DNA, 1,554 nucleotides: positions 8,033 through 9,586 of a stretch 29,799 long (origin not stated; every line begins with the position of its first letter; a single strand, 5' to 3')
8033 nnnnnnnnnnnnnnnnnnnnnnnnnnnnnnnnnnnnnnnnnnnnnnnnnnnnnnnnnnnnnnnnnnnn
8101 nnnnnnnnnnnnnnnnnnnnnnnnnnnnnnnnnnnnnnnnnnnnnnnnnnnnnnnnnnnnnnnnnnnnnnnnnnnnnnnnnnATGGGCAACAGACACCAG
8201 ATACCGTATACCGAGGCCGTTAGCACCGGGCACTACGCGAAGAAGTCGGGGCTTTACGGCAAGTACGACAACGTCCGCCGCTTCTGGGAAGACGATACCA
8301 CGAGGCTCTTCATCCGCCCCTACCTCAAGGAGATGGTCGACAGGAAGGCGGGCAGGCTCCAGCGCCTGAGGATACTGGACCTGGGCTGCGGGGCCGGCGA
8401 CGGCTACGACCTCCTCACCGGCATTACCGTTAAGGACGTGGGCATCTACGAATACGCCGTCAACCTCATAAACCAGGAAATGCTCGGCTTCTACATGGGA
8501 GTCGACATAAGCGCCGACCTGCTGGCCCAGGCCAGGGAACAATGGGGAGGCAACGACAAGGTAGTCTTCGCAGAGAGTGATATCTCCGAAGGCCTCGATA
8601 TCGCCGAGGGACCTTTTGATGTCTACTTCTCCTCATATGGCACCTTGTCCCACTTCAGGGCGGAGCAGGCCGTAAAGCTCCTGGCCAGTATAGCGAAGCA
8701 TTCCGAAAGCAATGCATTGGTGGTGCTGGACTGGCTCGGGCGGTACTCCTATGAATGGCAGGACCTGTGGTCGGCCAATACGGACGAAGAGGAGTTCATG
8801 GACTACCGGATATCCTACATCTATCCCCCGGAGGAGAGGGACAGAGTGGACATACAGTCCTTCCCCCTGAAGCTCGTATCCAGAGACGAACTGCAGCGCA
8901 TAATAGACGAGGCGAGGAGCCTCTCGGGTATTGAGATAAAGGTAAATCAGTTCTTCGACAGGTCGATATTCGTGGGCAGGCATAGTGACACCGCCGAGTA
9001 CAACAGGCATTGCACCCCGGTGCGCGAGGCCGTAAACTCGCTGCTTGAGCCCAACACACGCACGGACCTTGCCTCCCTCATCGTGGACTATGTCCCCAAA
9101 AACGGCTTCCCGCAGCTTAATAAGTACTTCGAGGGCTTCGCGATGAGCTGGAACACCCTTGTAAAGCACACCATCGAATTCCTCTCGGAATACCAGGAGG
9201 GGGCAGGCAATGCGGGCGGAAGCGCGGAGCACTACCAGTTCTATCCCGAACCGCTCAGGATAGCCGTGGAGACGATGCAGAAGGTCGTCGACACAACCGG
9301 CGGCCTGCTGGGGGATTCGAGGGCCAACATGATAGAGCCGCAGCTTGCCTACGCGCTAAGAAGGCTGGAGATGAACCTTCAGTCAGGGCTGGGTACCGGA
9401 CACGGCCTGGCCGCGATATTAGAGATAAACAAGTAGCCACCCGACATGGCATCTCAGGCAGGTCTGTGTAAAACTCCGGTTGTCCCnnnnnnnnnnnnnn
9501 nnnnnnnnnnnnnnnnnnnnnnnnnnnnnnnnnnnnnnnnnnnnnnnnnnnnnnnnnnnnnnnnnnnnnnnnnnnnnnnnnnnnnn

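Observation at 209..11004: Candidate undescribed methyl-amine island: importer, two MttBs, corrinoid chain, orphan SAM methyltransferase and glutaminase-dead amide ligase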

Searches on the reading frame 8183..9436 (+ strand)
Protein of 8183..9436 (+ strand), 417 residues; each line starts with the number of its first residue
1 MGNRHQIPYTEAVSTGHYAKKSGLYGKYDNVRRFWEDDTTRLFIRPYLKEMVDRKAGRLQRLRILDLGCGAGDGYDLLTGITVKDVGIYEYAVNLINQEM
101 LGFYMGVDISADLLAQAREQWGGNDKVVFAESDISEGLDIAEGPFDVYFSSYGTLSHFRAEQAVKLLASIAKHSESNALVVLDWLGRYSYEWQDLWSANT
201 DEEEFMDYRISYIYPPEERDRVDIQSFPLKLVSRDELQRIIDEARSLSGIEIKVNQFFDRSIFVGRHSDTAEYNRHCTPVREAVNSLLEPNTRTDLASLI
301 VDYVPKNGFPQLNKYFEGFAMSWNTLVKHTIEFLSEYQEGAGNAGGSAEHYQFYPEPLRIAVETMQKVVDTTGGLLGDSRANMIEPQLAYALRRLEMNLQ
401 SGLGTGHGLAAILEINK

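Call 3: search_protein_families(library=pfam, proteins=[window:8183-9436:+])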
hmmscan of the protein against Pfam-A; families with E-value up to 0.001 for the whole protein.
window:8183-9436:+ (417 aa): 4 families
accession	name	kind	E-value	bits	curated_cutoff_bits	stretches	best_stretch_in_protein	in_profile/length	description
PF13649.12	Methyltransf_25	-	5.3e-10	40.3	27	1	102-173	22-92/97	Methyltransferase domain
PF13847.12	Methyltransf_31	-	4.4e-07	30.1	27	1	62-162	5-91/145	Methyltransferase domain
PF08241.18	Methyltransf_11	-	4.5e-06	27.6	21.2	1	100-173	18-86/95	Methyltransferase domain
PF08242.18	Methyltransf_12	-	2.2e-05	25.5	30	1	103-176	22-94/98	Methyltransferase domain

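Call 4: search_protein_families(library=ncbifam, proteins=[window:8183-9436:+])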
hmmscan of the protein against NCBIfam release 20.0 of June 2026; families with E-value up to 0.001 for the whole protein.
window:8183-9436:+ (417 aa): 3 families
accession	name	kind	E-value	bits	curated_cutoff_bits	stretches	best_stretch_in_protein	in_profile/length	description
TIGR02072.1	BioC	equivalog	0.00053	19.9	184.95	0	104-201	61-151/244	malonyl-ACP O-methyltransferase BioC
TIGR02021.1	BchM-ChlM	equivalog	0.00055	19.4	158.9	0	104-178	79-151/218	magnesium protoporphyrin IX methyltransferase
NF001244.0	PRK00216.1-5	equivalog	0.00076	18.8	216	0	51-184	39-156/236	bifunctional demethylmenaquinone methyltransferase/2-methoxy-6-polyprenyl-1,4-benzoquinol methylase UbiE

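Call 7: find_homologous_proteins(query=window:8183-9436:+)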
Query window:8183-9436:+ (417 aa): 1599 proteins with E <= 0.001 among 8000 candidates; the best 120 are listed.
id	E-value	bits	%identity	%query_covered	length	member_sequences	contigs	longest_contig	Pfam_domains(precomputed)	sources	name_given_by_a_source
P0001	5.9e-282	953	100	100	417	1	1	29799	PF13847.13,PF13649.13,PF08241.19,PF08242.19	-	-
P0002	7.6e-270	913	96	100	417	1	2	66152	PF13847.13,PF13649.13,PF08241.19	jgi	jgi:SAM-dependent methyltransferase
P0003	6.1e-208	709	74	100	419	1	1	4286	PF13649.13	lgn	-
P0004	6.5e-207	706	73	100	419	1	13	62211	PF13649.13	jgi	jgi:SAM-dependent methyltransferase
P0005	1.5e-206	704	73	100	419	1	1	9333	PF13649.13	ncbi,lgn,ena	-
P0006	2.1e-206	704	73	100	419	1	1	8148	PF13649.13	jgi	jgi:SAM-dependent methyltransferase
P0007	2.5e-206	704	72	100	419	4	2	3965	PF13649.13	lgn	-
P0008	1.2e-205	701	74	100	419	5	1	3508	PF13649.13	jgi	jgi:SAM-dependent methyltransferase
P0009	1.1e-204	698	72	100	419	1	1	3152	PF13649.13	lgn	-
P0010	2.1e-204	697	72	100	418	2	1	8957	PF13649.13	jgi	jgi:SAM-dependent methyltransferase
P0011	6.7e-204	696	72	100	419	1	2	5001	PF13649.13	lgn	-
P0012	8.3e-204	695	71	100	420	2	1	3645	PF13649.13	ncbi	-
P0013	1.0e-203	695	71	100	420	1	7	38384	-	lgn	-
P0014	2.5e-203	694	71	100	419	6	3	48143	PF13649.13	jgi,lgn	jgi:SAM-dependent methyltransferase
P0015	4.0e-203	693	71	100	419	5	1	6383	PF13649.13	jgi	jgi:SAM-dependent methyltransferase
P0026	7.9e-191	653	68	99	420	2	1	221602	PF13847.13,PF13649.13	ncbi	ncbi:MAG: hypothetical protein Kow0025_14960 [Thermodesulfovibrionales bacterium]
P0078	3.0e-156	539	58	98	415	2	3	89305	PF13847.13,PF13649.13,PF01209.25,PF08241.19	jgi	jgi:ubiquinone/menaquinone biosynthesis C-methylase UbiE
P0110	1.3e-146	507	55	98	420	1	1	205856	PF13847.13,PF13649.13,PF08241.19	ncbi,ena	-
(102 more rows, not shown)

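Call 9: find_encoding_contigs(protein=P0026, flank=10000, max_places=2)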
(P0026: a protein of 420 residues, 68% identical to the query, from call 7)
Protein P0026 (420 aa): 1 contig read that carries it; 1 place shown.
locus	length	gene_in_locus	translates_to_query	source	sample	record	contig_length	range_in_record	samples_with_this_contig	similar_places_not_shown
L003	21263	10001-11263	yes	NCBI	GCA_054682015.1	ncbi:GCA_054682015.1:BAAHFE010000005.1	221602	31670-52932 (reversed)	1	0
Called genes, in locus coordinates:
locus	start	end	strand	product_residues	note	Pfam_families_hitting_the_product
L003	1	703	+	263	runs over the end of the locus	PF09608:Alph_Pro_TM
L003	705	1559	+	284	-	PF00582:Usp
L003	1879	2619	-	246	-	PF00069:Pkinase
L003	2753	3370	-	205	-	PF13442:Cytochrome_CBB3 (weak), PF09626:DHC (faint)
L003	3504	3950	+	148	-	PF01668:SmpB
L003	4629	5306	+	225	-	PF02965:Met_synt_B12 (weak)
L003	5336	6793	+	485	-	PF06253:MTTB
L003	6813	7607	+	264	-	PF00809:Pterin_bind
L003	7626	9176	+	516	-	PF06253:MTTB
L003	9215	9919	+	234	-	PF02607:B12-binding_2, PF02310:B12-binding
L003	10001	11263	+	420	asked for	PF13847:Methyltransf_31 (weak), PF13649:Methyltransf_25 (weak)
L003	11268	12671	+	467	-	PF00202:Aminotran_3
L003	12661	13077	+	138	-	PF13366:PDDEXK_3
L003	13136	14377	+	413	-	PF00171:Aldedh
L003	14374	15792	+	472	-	PF04107:GCS2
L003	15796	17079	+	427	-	PF04015:DUF362, PF12797:Fer4_2 (faint), PF12837:Fer4_6 (faint), PF13237:Fer4_10 (weak), PF00037:Fer4 (faint), PF12838:Fer4_7, PF13187:Fer4_9 (weak), PF14697:Fer4_21 (weak)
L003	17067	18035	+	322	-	PF00005:ABC_tran, PF13304:AAA_21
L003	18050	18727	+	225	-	PF00528:BPD_transp_1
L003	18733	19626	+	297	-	PF04069:OpuAC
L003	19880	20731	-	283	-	PF00561:Abhydrolase_1, PF12146:Hydrolase_4, PF12697:Abhydrolase_6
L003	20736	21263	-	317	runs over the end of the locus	PF02685:Glucokinase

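Call 10: find_encoding_contigs(protein=P0110, flank=10000, max_places=2)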
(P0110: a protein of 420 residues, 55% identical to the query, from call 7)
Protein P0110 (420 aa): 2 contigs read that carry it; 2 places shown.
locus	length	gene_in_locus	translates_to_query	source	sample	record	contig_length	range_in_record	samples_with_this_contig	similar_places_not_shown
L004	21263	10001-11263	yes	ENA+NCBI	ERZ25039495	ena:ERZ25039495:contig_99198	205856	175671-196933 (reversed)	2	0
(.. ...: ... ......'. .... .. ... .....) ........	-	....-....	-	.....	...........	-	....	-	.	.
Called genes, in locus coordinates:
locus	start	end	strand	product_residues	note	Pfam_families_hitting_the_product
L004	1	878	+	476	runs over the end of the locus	PF04972:BON, PF00924:MS_channel_2nd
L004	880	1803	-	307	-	PF21686:LigD_Prim-Pol, PF01896:DNA_primase_S (weak)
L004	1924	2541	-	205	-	PF13298:LigD_N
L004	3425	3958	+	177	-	PF12802:MarR_2, PF22381:Staph_reg_Sar_Rot, PF01047:MarR, PF13463:HTH_27 (weak)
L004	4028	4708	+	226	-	PF02965:Met_synt_B12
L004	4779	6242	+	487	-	PF06253:MTTB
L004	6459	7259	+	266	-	PF00809:Pterin_bind, PF03599:CdhD (weak)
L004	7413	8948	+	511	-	PF06253:MTTB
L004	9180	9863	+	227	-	PF02607:B12-binding_2, PF02310:B12-binding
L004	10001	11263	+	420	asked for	PF08241:Methyltransf_11 (faint), PF13847:Methyltransf_31 (weak), PF13649:Methyltransf_25 (weak)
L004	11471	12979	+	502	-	PF13522:GATase_6, PF13537:GATase_7, PF12481:DUF3700 (weak), PF00733:Asn_synthase, PF02540:NAD_synthase (faint), PF00733:Asn_synthase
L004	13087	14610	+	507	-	PF13522:GATase_6, PF13537:GATase_7, PF00733:Asn_synthase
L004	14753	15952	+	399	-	PF00438:S-AdoMet_synt_N, PF02772:S-AdoMet_synt_M, PF02773:S-AdoMet_synt_C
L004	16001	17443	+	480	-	PF05221:AdoHcyase, PF00670:AdoHcyase_NAD, PF02826:2-Hacid_dh_C (weak)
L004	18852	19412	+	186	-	-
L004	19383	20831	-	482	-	PF02386:TrkH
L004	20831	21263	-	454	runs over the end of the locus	PF00070:Pyr_redox (faint), PF01266:DAO (faint), PF01488:Shikimate_DH (faint), PF02254:TrkA_N, PF02558:ApbA (faint), PF02080:TrkA_C, PF02254:TrkA_N, PF02080:TrkA_C, +6 more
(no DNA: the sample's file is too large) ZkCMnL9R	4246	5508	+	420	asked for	PF08241:Methyltransf_11 (faint), PF13847:Methyltransf_31 (weak), PF13649:Methyltransf_25 (weak)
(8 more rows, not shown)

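Call 11: find_encoding_contigs(protein=P0078, flank=10000, max_places=2)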
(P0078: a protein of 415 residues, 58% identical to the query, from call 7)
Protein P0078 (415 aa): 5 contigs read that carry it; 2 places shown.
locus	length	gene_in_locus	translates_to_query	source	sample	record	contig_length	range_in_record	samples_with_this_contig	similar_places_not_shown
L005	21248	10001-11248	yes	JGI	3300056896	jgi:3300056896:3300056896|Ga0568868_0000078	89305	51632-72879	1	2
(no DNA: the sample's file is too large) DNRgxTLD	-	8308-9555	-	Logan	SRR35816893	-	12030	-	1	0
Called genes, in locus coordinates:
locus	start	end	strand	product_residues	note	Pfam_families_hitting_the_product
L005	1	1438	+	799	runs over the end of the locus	PF02518:HATPase_c, PF00204:DNA_gyraseB, PF01751:Toprim, PF00986:DNA_gyraseB_C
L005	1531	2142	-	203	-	PF01914:MarC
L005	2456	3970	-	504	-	PF13522:GATase_6, PF12481:DUF3700, PF13537:GATase_7, PF00733:Asn_synthase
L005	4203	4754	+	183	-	PF22381:Staph_reg_Sar_Rot, PF01047:MarR, PF12802:MarR_2, PF13463:HTH_27 (weak)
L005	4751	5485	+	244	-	PF02965:Met_synt_B12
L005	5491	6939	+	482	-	PF06253:MTTB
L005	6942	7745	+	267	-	PF00809:Pterin_bind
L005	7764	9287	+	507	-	PF06253:MTTB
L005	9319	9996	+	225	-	PF02607:B12-binding_2, PF02310:B12-binding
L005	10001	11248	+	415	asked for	PF01209:Ubie_methyltran (weak), PF13847:Methyltransf_31, PF08241:Methyltransf_11 (weak), PF13649:Methyltransf_25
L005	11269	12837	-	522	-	PF00528:BPD_transp_1, PF04069:OpuAC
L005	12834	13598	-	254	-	PF00005:ABC_tran, PF13304:AAA_21 (faint)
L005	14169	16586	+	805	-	PF00521:DNA_topoisoIV, PF03989:DNA_gyraseA_C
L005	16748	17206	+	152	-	PF02481:DNA_processg_A (weak), PF18306:LDcluster4, PF03641:Lysine_decarbox (weak)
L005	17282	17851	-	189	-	-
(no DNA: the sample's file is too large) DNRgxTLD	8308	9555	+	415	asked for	PF01209:Ubie_methyltran (weak), PF13847:Methyltransf_31, PF08241:Methyltransf_11 (weak), PF13649:Methyltransf_25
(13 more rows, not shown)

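Call 13: find_related_loci(query=window:8183-9436:+, collection=genome_contigs, flank=10000)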
Query window:8183-9436:+ (417 aa) in genome_contigs; peptide patterns used: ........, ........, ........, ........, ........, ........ (x = any residue, [..] = any of these).
24 stretches matched a pattern, but none encodes a relative of the query by tblastn (E <= 1e-3).

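Call 15: find_related_loci(query=A1, collection=genome_contigs, flank=10000)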
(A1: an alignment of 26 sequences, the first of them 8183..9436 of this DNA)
Query A1 (417 aa) in genome_contigs; peptide patterns used: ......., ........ (x = any residue, [..] = any of these).
366 stretches matched a pattern; 338 encode a relative of the query (tblastn E <= 1e-3); the best 80 are kept; 80 distinct loci.
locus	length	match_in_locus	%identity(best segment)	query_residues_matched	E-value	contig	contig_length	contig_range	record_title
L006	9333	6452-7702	73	1-417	0e+0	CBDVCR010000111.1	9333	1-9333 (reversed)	MAG TPA_asm: uncultured bacterium isolate SRR22302368_binner23_Refined_11 genome assembly, contig: ERZ25747235.3342, who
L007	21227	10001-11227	69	8-417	0e+0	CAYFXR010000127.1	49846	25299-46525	MAG TPA_asm: uncultured Nitrospiraceae bacterium isolate ERP108616_co1_67 genome assembly, contig: k119_386625, whole ge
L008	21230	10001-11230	67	8-417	0e+0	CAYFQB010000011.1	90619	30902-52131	MAG TPA_asm: uncultured Nitrospiraceae bacterium isolate ERP108616_co1_118 genome assembly, contig: k119_1018005, whole 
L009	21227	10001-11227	67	8-417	0e+0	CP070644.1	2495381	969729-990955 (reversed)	MAG: Nitrospiraceae bacterium isolate bin899 chromosome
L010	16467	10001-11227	67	8-417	0e+0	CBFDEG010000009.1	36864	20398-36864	MAG TPA_asm: uncultured bacterium isolate SRR26215679_binner12_Refined_101 genome assembly, contig: ERZ25073473.316, who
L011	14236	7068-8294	66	8-417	0e+0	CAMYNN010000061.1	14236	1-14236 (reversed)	MAG: Thermodesulfovibrionia bacterium isolate FO_M_Nitrospinota_07.1 genome assembly, contig: scaffold_3283, whole genom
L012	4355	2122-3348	67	8-417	0e+0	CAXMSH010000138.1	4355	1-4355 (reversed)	MAG: Thermodesulfovibrionia bacterium isolate 10C-St20-MC-01_bin.12.strict genome assembly, contig: NODE_138_length_4355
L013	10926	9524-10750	66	8-417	0e+0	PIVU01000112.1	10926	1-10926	MAG: Nitrospirae bacterium isolate Glo_13 GloG15_CONTIG7800, whole genome shotgun sequence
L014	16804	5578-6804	67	8-415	0e+0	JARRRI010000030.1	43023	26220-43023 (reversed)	MAG: Candidatus Sulfobium sp. isolate Spart_224_MAG scaffold_1179, whole genome shotgun sequence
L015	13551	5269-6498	63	8-417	0e+0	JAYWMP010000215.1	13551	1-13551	MAG: Nitrospirota bacterium isolate DY22_TVG17_BIN105 k141_126103, whole genome shotgun sequence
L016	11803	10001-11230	63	8-417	0e+0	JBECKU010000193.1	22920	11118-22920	MAG: Candidatus Sulfobium sp. isolate ETDI26 k127_2094647, whole genome shotgun sequence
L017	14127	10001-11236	63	6-417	0e+0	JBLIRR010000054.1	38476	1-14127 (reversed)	MAG: bacterium isolate MF1_201910_bin_226 MF1_201910_bin_226_scaffold_54, whole genome shotgun sequence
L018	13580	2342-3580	55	9-417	2e-152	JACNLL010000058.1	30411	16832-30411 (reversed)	MAG: Candidatus Desulfaltia bathyphila NIOZ-UU_NODE_1647_length_30411_cov_15.25, whole genome shotgun sequence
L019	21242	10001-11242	55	9-417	2e-152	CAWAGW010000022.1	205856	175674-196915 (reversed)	MAG: uncultured delta proteobacterium isolate MFD02416.bin.2.191 genome assembly, contig: contig_99198, whole genome sho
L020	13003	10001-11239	56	9-417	2e-152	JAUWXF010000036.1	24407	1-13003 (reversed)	MAG: Desulfobacterales bacterium isolate CSMAG_2677 CSMAG_2677_k127_4158337_length_24407_cov_918.0318, whole genome shot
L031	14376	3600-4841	56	9-417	7e-150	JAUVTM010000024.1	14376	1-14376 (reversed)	MAG: Syntrophobacterales bacterium isolate CSMAG_766 CSMAG_766_k141_2073719_length_14376_cov_17.9737, whole genome shotg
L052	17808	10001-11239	53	9-417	2e-147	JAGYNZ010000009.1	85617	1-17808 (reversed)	MAG: Deltaproteobacteria bacterium isolate M55B156 9, whole genome shotgun sequence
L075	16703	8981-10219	54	9-417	1e-145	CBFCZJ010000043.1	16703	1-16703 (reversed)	MAG TPA_asm: uncultured Desulfobacterales bacterium isolate SRR6194934_metabat2_34 genome assembly, contig: ERZ781394.11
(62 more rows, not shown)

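Call 19: predict_structure(alignment_id=A1)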
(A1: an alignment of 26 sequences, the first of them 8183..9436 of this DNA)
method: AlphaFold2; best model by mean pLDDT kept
length: 417 residues; sequences in the alignment: 26
mean_pLDDT: 72.9   pTM: 0.75
mean pLDDT of the five models: 72.9, 72.4, 70.9, 67.0, 62.3
residues with pLDDT >= 90: 103; 70-90: 168; 50-70: 59; < 50: 87
segments of 3 or more residues with pLDDT < 50: 1-36, 81-93, 211-214, 263-291, 342-346
pLDDT, mean of each block of 10 residues (from residue 1): 30 29 36 46 80 88 88 70 38 63 90 85 89 88 88 84 96 95 85 65 65 57 70 92 98 92 41 37 41 73 79 85 91 75 51 87 90 75 79 82 83 96
secondary structure, 60 per line:
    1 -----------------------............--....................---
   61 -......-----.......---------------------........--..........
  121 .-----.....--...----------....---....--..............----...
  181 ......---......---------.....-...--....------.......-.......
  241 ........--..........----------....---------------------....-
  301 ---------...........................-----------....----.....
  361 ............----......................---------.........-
elements in order: H24-35 H38-57 E62-67 H73-79 E101-108 H111-121 E127-131 E147-150 H154-157 H160-173 E178-186 H190-195 E205-209 H216-219 E226-232 H234-248 E251-260 H271-274 H296-299 H310-336 H348-351 H356-372 H377-398 E408-416

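Call 23: fold_search(model_id=the predicted structure, library=pdb)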
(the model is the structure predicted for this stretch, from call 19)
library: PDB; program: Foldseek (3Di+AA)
matches with E <= 10: 1643; with E <= 0.001: 1038
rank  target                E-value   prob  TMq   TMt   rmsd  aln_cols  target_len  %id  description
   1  1y8c                  2.9e-09  1.00  0.36  0.58   8.3       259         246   13  Crystal structure of a S-adenosylmethionine-dependent methyltransferase from Clostridium acetobutylicum ATCC 824 (released 2004-12-28)
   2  7zkg_B                5.7e-09  1.00  0.30  0.47  10.9       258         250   17  C-Methyltransferase PsmD from Streptomyces griseofuscus with bound cofactor (crystal form 2) (released 2022-12-28)
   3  7zkg_A                6.4e-09  1.00  0.33  0.51   9.5       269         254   17  C-Methyltransferase PsmD from Streptomyces griseofuscus with bound cofactor (crystal form 2) (released 2022-12-28)
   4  7zkh                  6.4e-09  1.00  0.33  0.48  11.0       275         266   17  C-Methyltransferase PsmD from Streptomyces griseofuscus with bound cofactor (crystal form 1) (released 2022-12-28)
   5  6m82                  1.0e-08  1.00  0.31  0.52   6.1       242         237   14  Crystal structure of TylM1 Y14paF bound to SAH and dTDP-phenol (released 2019-03-13)
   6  7zgt_A                1.1e-08  1.00  0.31  0.49  10.6       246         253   17  C-Methyltransferase PsmD from Streptomyces griseofuscus (apo form) (released 2022-12-28)
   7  6m83                  1.2e-08  1.00  0.31  0.52   6.1       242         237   14  Crystal structure of TylM1 S120A bound to SAH and dTDP-phenol (released 2019-03-13)
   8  9sm1_A                1.2e-08  1.00  0.31  0.42  14.0       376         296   12  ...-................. from Pseudomonas chlororaphis in complex with SAH and FPP (released 2025-12-31)
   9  1ri1                  1.4e-08  1.00  0.33  0.52  10.7       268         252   19  Structure and mechanism of mRNA cap (guanine N-7) methyltransferase (released 2004-02-03)
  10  3bkw_B                1.5e-08  1.00  0.28  0.51  10.6       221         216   18  Crystal structure of S-adenosylmethionine dependent methyltransferase (NP_104914.1) from Mesorhizobium loti at 1.60 A  (released 2007-12-18)
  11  2hv9                  1.5e-08  1.00  0.33  0.52  11.6       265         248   17  Encephalitozoon cuniculi mRNA Cap (Guanine-N7) Methyltransferase in complex with sinefungin (released 2006-09-19)
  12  4oqe_A                1.6e-08  1.00  0.33  0.54   7.5       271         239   16  Crystal structure of the tylM1 N,N-dimethyltransferase in complex with SAH and TDP-Fuc3NMe (released 2014-02-26)
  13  3d2l_A                1.7e-08  1.00  0.31  0.51   7.8       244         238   16  Crystal structure of SAM-dependent methyltransferase (ZP_00538691.1) from EXIGUOBACTERIUM SP. 255-15 at 1.90 A resolut (released 2008-05-20)
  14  7qos_A                1.8e-08  1.00  0.35  0.40  11.9       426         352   12  Cyclopropane fatty acid synthase from Aquifex aeolicous with bound ligands (released 2022-02-02)
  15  4oqd_A                2.1e-08  1.00  0.31  0.51   6.1       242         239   14  Crystal structure of the tylM1 N,N-dimethyltransferase in complex with SAH and TDP-Qui3NMe2 (released 2014-02-26)
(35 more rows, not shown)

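Call 43: search_protein_families(library=pfam, proteins=[L010:236-2242:+, L031:8625-9203:-, L017:3231-4583:+, L052:12818-13594:-, L052:13591-14313:-, L052:14314-15201:-, L052:15339-16001:-, L017:656-1894:+, L017:1891-3327:+, L008:2676-3329:+])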
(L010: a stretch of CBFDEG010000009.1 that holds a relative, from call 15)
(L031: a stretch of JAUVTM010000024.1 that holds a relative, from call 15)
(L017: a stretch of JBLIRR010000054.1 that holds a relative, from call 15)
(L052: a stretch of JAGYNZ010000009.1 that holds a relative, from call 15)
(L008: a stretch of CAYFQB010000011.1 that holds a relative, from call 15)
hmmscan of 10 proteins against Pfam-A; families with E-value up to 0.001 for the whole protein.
L010:236-2242:+ (668 aa): 4 families
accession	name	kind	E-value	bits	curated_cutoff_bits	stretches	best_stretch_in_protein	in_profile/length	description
PF14574.11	RACo_C_ter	-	2.4e-79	266.5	27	1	385-640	1-252/261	C-terminal domain of RACo the ASKHA domain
PF17651.6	Raco_middle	-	6.3e-50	169.4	26.8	1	220-380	1-161/163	RACo middle region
PF00111.32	Fer2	-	1.8e-09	37.8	21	1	40-110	10-77/77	2Fe-2S iron-sulfur cluster binding domain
PF17650.6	RACo_linker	-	5.1e-08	33.1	26.2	1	137-204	5-71/86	RACo linker region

L031:8625-9203:- (192 aa): 1 family
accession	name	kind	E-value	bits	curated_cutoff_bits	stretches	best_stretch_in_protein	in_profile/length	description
PF07796.16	DUF1638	-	3.2e-27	95.8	27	1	35-188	3-161/161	Protein of unknown function (DUF1638)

L017:3231-4583:+ (450 aa): 9 families
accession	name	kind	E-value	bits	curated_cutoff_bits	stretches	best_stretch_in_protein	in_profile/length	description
PF04015.17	DUF362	-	2.6e-13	50.9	24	1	92-387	1-198/200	Domain of unknown function (DUF362)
PF00037.32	Fer4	-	1.8e-10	40.6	21.1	1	258-279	2-23/24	4Fe-4S binding domain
PF12837.12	Fer4_6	-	1.1e-08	35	25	0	291-305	6-20/24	4Fe-4S binding domain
PF13237.11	Fer4_10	-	3.1e-08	33.9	25.5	1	259-304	4-52/53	4Fe-4S dicluster domain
PF14697.11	Fer4_21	-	7.1e-08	32.9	35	1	258-309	2-57/59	4Fe-4S dicluster domain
PF12838.12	Fer4_7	-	1.1e-07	32.6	27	1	264-305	2-49/52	4Fe-4S dicluster domain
PF13187.11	Fer4_9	-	1.8e-07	31.5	27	1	264-307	2-50/52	4Fe-4S dicluster domain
PF12797.12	Fer4_2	-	5.1e-05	23.4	24.5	0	291-305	7-21/22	4Fe-4S binding domain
PF25160.1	LdpA_Fe-S-bd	-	0.00018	21.6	27.6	0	269-313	8-47/49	LdpA Fe-S cluster-binding domain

L052:12818-13594:- (258 aa): 1 family
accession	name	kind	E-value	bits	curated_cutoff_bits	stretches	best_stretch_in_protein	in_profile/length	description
PF00528.27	BPD_transp_1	-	6.8e-07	29.6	26.4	1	78-244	9-179/184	Binding-protein-dependent transport system inner membrane component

L052:13591-14313:- (240 aa): 2 families
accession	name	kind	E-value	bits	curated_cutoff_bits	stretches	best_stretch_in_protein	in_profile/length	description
PF00005.33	ABC_tran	-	2.7e-18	67.3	25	1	21-146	2-135/137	ABC transporter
PF13401.12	AAA_22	-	0.00013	22.7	27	1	29-165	4-107/130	AAA domain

L052:14314-15201:- (295 aa): 1 family
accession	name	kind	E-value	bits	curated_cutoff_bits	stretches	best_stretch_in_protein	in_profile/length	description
PF03692.20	CxxCxxCC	-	4.5e-11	43.7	23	1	43-139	4-73/85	Putative zinc- or iron-chelating domain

L052:15339-16001:- (220 aa): 1 family
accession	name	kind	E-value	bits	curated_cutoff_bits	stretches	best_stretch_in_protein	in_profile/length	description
PF12804.13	NTP_transf_3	-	4.5e-33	115.1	27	1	28-178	1-155/160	MobA-like NTP transferase domain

L017:656-1894:+ (412 aa): 1 family
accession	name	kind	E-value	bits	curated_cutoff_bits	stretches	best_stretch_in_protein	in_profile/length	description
PF00171.27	Aldedh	-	1.4e-21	77.1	23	2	7-269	35-285/461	Aldehyde dehydrogenase family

L017:1891-3327:+ (478 aa): 1 family
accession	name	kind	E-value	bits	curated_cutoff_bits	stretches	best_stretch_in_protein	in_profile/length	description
PF04107.18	GCS2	-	3.7e-06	26.9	21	1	85-221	35-165/291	Glutamate-cysteine ligase family 2(GCS2)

L008:2676-3329:+ (217 aa): 1 family
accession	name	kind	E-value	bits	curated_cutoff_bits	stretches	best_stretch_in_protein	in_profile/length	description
PF00528.27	BPD_transp_1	-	2e-22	80.3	26.4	1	38-207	2-178/184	Binding-protein-dependent transport system inner membrane component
